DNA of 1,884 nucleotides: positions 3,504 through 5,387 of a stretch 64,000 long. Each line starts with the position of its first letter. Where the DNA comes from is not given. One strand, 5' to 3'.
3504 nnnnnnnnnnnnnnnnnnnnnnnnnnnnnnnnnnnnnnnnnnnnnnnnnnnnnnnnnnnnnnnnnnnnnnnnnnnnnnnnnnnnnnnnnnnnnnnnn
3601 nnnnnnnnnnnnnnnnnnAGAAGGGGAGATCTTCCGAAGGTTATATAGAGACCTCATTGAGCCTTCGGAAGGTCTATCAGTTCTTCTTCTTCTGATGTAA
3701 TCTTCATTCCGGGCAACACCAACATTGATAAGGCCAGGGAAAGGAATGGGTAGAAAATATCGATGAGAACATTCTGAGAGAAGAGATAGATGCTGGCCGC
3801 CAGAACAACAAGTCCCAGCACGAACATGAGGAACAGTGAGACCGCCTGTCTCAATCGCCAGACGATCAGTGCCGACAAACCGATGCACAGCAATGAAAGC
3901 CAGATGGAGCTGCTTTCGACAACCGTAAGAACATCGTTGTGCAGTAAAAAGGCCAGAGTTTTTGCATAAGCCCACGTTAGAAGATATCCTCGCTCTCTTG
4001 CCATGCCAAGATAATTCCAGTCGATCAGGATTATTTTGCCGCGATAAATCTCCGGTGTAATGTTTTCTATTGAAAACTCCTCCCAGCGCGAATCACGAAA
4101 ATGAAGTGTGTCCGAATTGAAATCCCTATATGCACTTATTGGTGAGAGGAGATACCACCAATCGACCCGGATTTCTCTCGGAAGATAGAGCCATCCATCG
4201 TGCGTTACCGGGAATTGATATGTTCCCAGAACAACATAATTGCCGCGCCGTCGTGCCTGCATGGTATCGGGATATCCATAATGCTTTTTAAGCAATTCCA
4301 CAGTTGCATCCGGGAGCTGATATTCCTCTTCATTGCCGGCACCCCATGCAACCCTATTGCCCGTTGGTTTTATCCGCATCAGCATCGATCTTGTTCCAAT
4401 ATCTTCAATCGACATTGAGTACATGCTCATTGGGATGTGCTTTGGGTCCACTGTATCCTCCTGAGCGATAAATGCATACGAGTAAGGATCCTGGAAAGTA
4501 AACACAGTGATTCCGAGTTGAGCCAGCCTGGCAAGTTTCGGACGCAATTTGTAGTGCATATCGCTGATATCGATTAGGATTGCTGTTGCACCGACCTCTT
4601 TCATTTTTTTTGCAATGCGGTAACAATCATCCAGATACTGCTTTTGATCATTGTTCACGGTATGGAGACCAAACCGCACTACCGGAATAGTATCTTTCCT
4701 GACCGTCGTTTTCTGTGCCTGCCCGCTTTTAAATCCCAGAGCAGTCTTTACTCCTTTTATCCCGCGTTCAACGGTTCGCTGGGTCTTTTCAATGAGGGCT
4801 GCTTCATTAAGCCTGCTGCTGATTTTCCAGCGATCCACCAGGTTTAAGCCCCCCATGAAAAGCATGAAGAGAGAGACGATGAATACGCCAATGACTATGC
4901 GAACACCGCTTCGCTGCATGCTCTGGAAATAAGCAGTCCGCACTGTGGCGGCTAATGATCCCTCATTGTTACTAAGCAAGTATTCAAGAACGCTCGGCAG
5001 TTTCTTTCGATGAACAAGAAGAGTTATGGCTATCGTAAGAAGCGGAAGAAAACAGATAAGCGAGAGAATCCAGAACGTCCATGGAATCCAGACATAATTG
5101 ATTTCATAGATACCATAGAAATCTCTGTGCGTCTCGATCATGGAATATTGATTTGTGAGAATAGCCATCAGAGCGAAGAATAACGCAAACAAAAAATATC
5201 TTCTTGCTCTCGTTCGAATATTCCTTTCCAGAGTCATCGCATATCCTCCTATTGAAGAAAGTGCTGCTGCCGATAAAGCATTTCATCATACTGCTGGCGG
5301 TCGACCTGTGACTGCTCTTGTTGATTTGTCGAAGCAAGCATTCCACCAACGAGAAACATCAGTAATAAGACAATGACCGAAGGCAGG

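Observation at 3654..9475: Tandemly duplicated ECF sigma / zf-HC2 anti-sigma / CHASE2-like membrane protein modules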

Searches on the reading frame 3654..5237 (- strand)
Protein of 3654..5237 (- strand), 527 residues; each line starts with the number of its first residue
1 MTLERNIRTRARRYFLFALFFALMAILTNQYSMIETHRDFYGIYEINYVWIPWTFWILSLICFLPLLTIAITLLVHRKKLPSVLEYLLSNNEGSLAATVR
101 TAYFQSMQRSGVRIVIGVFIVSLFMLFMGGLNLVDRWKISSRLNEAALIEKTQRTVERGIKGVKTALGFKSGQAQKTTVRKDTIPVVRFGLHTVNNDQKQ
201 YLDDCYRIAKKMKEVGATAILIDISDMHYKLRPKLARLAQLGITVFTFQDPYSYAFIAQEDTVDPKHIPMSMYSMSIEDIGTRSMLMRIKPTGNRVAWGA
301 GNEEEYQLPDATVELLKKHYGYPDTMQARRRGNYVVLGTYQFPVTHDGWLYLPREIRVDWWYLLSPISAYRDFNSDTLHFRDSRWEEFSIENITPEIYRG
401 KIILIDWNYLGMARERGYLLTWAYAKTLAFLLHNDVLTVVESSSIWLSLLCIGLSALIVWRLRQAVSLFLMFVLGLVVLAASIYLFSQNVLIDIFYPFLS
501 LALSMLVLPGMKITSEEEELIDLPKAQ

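Call 3: search_protein_families(library=pfam, proteins=[window:3654-5237:-], max_evalue=1)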
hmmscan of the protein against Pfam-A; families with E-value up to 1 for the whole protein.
window:3654-5237:- (527 aa): 1 family
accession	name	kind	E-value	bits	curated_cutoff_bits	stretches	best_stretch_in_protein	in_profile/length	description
PF11239.13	DUF3040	-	0.11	13.2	24.7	0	84-129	14-62/84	Protein of unknown function (DUF3040)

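Call 4: search_protein_families(library=ncbifam, proteins=[window:3654-5237:-], max_evalue=1)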
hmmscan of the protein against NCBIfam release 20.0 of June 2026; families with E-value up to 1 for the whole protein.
window:3654-5237:- (527 aa): 0 families

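Call 8: find_homologous_proteins(query=window:3654-5237:-, max_evalue=0.001)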
Query window:3654-5237:- (527 aa): 1 proteins with E <= 0.001 among 8000 candidates.
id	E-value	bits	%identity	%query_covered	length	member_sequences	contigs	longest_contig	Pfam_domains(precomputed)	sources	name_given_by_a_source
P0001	0.0e+0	1156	100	97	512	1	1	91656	-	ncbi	ncbi:MAG: hypothetical protein V1799_03985 [bacterium]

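Call 24: search_protein_representatives(alignment_id=A1)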
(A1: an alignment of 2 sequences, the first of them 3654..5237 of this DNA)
Query: 2 sequences, 564 profile positions. Proteins with E-value up to 0.001 (for the whole library): 129; up to 1e-10: 72; up to 1e-30: 29. The best 129 are listed.
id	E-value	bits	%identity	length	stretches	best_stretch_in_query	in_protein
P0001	9.3e-288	972.1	-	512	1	17-564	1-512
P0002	6.8e-278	939.6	-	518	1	1-564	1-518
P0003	2.0e-63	231.5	-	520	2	187-558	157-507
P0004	4.3e-57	210.6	-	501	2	190-554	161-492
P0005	5.0e-52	193.9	-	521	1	6-553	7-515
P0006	9.4e-49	183.1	-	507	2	210-550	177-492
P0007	8.5e-48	180.0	-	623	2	206-559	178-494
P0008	5.1e-47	177.4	-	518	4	431-557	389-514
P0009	6.5e-46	173.7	-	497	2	204-558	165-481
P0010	7.4e-46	173.6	-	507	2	203-555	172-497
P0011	1.6e-45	172.5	-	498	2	206-555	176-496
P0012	4.4e-44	167.7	-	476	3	432-552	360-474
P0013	2.6e-43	165.1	-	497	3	455-554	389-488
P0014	6.8e-43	163.8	-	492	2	210-549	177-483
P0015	1.2e-42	163.0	-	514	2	199-556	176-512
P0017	4.6e-41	157.7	-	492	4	416-553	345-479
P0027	1.0e-33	133.5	-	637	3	432-556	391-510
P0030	1.3e-30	123.2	-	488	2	192-538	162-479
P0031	9.7e-30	120.3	-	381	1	208-551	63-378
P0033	4.6e-25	104.9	-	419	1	193-554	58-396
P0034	3.6e-24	102.0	-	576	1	192-558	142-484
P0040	1.8e-20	89.7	-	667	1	193-555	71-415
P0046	1.9e-17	79.8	-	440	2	431-554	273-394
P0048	1.4e-16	76.9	-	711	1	193-554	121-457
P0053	4.6e-14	68.6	-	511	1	195-553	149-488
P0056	2.9e-13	66.0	-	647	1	200-552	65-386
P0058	9.3e-13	64.3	-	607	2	207-368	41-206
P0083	2.1e-09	53.2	-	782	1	192-555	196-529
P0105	1.8e-06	43.5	-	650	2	464-558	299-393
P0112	1.1e-05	40.9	-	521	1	323-561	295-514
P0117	5.0e-05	38.8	-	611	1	422-562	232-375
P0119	6.4e-05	38.4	-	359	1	422-558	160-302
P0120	1.1e-04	37.6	-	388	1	412-546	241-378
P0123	1.9e-04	36.9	-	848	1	408-560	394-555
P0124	2.1e-04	36.7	-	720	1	427-561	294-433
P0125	2.4e-04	36.5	-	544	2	325-553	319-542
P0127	3.3e-04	36.1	-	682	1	464-552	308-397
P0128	3.8e-04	35.8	-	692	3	188-255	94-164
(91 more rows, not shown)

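Call 26: predict_structure(alignment_id=A1)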
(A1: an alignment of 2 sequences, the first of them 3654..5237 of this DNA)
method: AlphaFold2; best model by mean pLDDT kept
length: 527 residues; sequences in the alignment: 2
mean_pLDDT: 43.9   pTM: 0.31
mean pLDDT of the five models: 43.9, 40.2, 38.1, 36.7, 35.7
residues with pLDDT >= 90: 0; 70-90: 7; 50-70: 179; < 50: 341
segments of 3 or more residues with pLDDT < 50: 1-4, 23-53, 130-152, 168-181, 190-196, 228-230, 250-269, 278-467, 469-472, 489-527
pLDDT, mean of each block of 10 residues (from residue 1): 47 54 46 31 36 50 56 61 69 69 61 59 53 43 44 54 54 39 54 49 67 61 53 55 54 34 39 51 39 31 35 45 38 38 35 33 30 27 30 30 28 28 28 26 34 35 44 54 50 45 39 27 27
secondary structure, 60 per line:
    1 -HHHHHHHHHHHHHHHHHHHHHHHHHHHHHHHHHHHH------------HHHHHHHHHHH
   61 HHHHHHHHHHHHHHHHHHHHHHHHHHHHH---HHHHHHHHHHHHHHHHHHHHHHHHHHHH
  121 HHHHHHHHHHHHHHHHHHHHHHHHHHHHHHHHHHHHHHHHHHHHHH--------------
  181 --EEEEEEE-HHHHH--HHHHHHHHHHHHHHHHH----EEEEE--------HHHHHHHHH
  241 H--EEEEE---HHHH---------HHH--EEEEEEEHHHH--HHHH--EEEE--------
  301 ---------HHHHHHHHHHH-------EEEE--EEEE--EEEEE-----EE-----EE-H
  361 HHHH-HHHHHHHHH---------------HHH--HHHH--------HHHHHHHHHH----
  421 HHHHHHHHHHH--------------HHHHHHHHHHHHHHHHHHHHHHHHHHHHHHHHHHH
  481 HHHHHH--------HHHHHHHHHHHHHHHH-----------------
elements in order: H2-37 H50-89 H93-166 E183-189 H191-195 H198-214 E219-223 H232-241 E244-248 H252-255 E270-276 H277-280 H283-286 E289-292 H310-320 E328-331 E334-337 E340-344 H360-364 H366-374 H395-398 H407-416 H421-431 H446-486 H495-510

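Call 28: search_protein_families(library=pfam, alignment_id=A2, max_evalue=0.01)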
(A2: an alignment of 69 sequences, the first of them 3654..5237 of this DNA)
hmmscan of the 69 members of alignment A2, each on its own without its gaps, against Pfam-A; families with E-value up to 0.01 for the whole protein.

A. member 1, window:3654-5237:- (527 aa): 0 families

B. families by the number of members that match (of 69 scanned): 8 families
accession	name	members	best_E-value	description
PF00211.25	Guanylate_cyc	7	1.1e-59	Adenylate and Guanylate cyclase catalytic domain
PF05226.16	CHASE2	5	2.2e-49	CHASE2 domain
PF07228.17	SpoIIE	4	7.9e-46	Stage II sporulation protein E (SpoIIE)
PF07701.20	HNOBA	3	5.2e-07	Heme NO binding associated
PF02602.20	HEM4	1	0.00063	Uroporphyrinogen-III synthase HemD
PF13301.11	DUF4079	1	0.0018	Protein of unknown function (DUF4079)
PF00274.25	Glycolytic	1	0.0024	Fructose-bisphosphate aldolase class-I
PF18172.6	LepB_GAP_N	1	0.0028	LepB GAP domain N-terminal subdomain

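Call 29: search_protein_families(library=pfam, proteins=[P0007, P0027, P0040, P0048, P0056, P0083, P0058, P0123, P0124, P0128], max_evalue=0.01)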
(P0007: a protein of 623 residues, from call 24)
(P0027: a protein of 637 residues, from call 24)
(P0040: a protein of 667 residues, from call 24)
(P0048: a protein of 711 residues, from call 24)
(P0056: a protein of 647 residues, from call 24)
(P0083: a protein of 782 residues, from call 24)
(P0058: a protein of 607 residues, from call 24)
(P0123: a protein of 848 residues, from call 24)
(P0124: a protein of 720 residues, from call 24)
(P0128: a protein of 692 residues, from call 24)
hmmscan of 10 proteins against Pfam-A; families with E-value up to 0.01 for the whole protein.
P0007 (623 aa): 0 families

P0027 (637 aa): 0 families

P0040 (667 aa): 2 families
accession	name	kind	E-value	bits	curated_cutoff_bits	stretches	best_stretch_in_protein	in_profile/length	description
PF00211.25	Guanylate_cyc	-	1.1e-59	201.6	21.9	1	484-662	4-183/183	Adenylate and Guanylate cyclase catalytic domain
PF07701.20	HNOBA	-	0.00049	20.1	23.4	1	431-475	173-216/216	Heme NO binding associated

P0048 (711 aa): 2 families
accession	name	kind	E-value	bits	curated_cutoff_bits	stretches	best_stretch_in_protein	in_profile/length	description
PF00211.25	Guanylate_cyc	-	2.9e-56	190.4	21.9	1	523-700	3-181/183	Adenylate and Guanylate cyclase catalytic domain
PF07701.20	HNOBA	-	5.2e-07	29.8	23.4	1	427-515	132-216/216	Heme NO binding associated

P0056 (647 aa): 1 family
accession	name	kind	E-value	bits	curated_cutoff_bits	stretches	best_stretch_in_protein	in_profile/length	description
PF07228.17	SpoIIE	-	4.1e-44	151.3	25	1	456-646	2-191/192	Stage II sporulation protein E (SpoIIE)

P0083 (782 aa): 1 family
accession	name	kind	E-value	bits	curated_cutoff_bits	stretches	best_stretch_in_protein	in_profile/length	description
PF07228.17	SpoIIE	-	8e-46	156.8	25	1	591-780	3-190/192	Stage II sporulation protein E (SpoIIE)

P0058 (607 aa): 2 families
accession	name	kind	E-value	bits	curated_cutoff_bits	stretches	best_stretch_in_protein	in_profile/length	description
PF00211.25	Guanylate_cyc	-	1e-55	188.6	21.9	1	422-599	3-181/183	Adenylate and Guanylate cyclase catalytic domain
PF07701.20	HNOBA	-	6.9e-06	26.1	23.4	1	364-414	170-216/216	Heme NO binding associated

P0123 (848 aa): 2 families
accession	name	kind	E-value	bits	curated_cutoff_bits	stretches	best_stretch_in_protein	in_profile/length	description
PF05226.16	CHASE2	-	1.3e-39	136.8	26.3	1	21-483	4-256/257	CHASE2 domain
PF00211.25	Guanylate_cyc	-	6.5e-22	78.5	21.9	1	584-768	6-179/183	Adenylate and Guanylate cyclase catalytic domain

P0124 (720 aa): 2 families
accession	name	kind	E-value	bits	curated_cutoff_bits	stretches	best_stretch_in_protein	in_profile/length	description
PF05226.16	CHASE2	-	5.8e-41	141.2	26.3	1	31-364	15-255/257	CHASE2 domain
PF00211.25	Guanylate_cyc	-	6.9e-25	88.1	21.9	1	464-641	9-179/183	Adenylate and Guanylate cyclase catalytic domain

P0128 (692 aa): 1 family
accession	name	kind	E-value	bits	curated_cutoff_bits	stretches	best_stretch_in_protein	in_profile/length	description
PF07228.17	SpoIIE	-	4.9e-40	138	25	1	501-691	3-191/192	Stage II sporulation protein E (SpoIIE)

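Call 34: find_homologous_proteins(query=A3, max_evalue=0.00001)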
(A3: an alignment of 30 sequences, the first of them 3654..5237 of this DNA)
Query A3 (30 sequences) (527 aa, profile of the alignment): 1 proteins with E <= 0.00001 among 8000 candidates.
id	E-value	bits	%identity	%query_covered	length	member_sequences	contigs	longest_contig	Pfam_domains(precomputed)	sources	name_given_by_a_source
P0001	3.5e-132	460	100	97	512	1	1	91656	-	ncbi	ncbi:MAG: hypothetical protein V1799_03985 [bacterium]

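Call 35: find_encoding_contigs(protein=P0003, flank=5000, max_places=4)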
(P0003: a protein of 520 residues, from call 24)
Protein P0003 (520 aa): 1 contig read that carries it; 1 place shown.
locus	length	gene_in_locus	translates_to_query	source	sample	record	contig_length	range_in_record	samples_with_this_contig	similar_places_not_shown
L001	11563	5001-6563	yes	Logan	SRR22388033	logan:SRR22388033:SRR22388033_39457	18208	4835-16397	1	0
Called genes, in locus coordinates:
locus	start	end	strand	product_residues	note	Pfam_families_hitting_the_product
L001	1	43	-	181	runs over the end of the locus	PF13618:Gluconate_2-dh3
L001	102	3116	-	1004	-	PF25275:Golvesin_C, PF01520:Amidase_3 (weak), PF00041:fn3 (weak)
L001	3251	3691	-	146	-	-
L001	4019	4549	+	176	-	PF04542:Sigma70_r2, PF08281:Sigma70_r4_2, PF04545:Sigma70_r4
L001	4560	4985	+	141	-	PF13490:zf-HC2 (weak)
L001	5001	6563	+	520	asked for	-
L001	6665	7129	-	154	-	-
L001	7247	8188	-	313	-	PF00144:Beta-lactamase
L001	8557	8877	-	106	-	PF00076:RRM_1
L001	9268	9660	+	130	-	PF23198:PDE8A_N (weak), PF00072:Response_reg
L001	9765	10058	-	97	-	-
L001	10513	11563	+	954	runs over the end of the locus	?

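Call 36: find_encoding_contigs(protein=P0004, flank=4000, max_places=2)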
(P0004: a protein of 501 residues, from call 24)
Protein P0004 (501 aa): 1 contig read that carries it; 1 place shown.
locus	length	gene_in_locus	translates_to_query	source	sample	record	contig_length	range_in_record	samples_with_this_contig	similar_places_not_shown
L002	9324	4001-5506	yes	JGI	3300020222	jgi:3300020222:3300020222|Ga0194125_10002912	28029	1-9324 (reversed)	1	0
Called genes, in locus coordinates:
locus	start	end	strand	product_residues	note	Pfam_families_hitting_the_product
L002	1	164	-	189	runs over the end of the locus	-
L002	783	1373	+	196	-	PF04542:Sigma70_r2, PF04545:Sigma70_r4, PF08281:Sigma70_r4_2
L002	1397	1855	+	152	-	-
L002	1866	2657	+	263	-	PF03544:TonB_C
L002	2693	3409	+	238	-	PF04542:Sigma70_r2, PF08281:Sigma70_r4_2, PF04545:Sigma70_r4 (weak)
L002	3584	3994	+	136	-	PF13490:zf-HC2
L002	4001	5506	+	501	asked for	-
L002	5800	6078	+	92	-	-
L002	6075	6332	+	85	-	PF05016:ParE_toxin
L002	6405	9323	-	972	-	?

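Call 37: find_encoding_contigs(protein=P0005, flank=4000, max_places=2)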
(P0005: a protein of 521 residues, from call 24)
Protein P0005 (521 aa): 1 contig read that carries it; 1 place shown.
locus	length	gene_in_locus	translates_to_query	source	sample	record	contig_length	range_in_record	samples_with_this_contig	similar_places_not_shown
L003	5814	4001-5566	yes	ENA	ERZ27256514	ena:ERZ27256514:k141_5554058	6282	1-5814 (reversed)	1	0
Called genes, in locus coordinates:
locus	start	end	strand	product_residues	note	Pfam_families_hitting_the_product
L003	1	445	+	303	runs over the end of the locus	?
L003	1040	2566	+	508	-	PF18962:Por_Secre_tail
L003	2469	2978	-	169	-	-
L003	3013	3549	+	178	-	PF04542:Sigma70_r2, PF08281:Sigma70_r4_2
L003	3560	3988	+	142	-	-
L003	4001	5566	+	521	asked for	-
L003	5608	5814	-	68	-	?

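Call 38: find_encoding_contigs(protein=P0008, flank=4000, max_places=2)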
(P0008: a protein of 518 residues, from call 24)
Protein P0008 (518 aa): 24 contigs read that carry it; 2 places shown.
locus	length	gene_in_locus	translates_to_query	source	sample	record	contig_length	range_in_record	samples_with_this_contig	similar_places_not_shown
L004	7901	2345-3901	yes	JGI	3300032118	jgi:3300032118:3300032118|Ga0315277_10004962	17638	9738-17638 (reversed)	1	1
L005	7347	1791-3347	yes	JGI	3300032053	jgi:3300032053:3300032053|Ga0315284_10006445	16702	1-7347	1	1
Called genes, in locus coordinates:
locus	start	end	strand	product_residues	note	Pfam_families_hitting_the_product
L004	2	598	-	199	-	?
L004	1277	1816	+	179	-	PF04542:Sigma70_r2, PF08281:Sigma70_r4_2, PF04545:Sigma70_r4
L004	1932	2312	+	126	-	PF13490:zf-HC2 (weak)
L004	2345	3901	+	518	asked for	-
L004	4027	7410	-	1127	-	-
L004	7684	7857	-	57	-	PF05635:23S_rRNA_IVP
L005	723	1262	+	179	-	PF04542:Sigma70_r2, PF08281:Sigma70_r4_2, PF04545:Sigma70_r4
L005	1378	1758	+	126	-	PF13490:zf-HC2 (weak)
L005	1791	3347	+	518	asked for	-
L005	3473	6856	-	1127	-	-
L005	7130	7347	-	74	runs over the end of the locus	PF05635:23S_rRNA_IVP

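Call 39: find_encoding_contigs(protein=P0017, flank=4000, max_places=2)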
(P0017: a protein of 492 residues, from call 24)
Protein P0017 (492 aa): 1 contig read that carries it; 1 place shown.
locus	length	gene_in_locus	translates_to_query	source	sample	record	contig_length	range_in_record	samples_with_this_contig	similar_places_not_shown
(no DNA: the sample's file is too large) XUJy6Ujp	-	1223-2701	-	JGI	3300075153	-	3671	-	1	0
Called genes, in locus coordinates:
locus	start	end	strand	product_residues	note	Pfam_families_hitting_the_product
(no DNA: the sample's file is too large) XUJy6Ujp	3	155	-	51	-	?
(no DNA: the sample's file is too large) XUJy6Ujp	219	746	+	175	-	PF04542:Sigma70_r2, PF08281:Sigma70_r4_2, PF04545:Sigma70_r4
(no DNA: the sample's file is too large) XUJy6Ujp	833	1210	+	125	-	-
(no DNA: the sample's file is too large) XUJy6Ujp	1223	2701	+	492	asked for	-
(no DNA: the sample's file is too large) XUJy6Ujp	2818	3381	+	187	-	PF07638:Sigma70_ECF, PF04542:Sigma70_r2, PF08281:Sigma70_r4_2, PF04545:Sigma70_r4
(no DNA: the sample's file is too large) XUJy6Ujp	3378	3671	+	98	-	?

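Call 40: find_encoding_contigs(protein=P0030, flank=4000, max_places=2)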
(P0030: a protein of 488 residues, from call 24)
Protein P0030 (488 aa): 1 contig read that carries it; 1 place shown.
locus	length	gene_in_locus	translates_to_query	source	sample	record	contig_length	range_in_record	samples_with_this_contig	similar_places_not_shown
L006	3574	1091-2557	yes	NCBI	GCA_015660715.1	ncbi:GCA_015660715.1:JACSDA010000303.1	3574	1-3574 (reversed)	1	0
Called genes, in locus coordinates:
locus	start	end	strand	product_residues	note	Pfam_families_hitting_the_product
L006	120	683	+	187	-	PF04542:Sigma70_r2, PF26805:DUF8553 (weak), PF08281:Sigma70_r4_2, PF04545:Sigma70_r4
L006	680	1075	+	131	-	PF13490:zf-HC2 (weak)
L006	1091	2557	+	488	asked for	-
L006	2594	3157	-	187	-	-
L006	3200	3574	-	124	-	?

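Call 41: find_encoding_contigs(protein=P0033, flank=4000, max_places=2)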
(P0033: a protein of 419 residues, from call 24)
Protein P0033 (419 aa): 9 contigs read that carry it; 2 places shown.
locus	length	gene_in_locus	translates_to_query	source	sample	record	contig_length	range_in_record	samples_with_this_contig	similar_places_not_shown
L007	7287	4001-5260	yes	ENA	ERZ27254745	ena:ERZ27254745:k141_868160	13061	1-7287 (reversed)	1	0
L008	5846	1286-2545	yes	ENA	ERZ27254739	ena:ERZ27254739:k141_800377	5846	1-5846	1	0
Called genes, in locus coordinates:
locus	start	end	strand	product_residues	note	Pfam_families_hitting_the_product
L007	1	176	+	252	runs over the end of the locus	-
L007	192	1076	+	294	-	PF07313:AmiA-like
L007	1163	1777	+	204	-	PF11138:DUF2911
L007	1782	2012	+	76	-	PF09360:zf-CDGSH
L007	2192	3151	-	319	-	PF00588:SpoU_methylase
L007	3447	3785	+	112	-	PF01740:STAS, PF13466:STAS_2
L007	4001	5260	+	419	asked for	-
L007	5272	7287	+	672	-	?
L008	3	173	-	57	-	?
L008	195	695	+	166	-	-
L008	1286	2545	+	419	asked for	-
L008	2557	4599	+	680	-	PF00085:Thioredoxin, PF00255:GSHPx (faint), PF00578:AhpC-TSA, PF08534:Redoxin, PF13098:Thioredoxin_2, PF13905:Thioredoxin_8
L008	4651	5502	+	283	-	-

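Call 42: find_encoding_contigs(protein=P0034, flank=4000, max_places=2)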
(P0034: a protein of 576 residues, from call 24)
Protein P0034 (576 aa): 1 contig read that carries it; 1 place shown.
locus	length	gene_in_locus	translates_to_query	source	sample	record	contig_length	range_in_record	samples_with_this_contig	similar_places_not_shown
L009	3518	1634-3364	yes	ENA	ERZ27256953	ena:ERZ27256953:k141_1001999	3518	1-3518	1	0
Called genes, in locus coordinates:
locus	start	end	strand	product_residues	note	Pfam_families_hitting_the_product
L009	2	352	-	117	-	?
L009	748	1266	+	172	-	PF04542:Sigma70_r2, PF08281:Sigma70_r4_2, PF04545:Sigma70_r4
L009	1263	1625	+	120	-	PF13490:zf-HC2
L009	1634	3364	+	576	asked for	-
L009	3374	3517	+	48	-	?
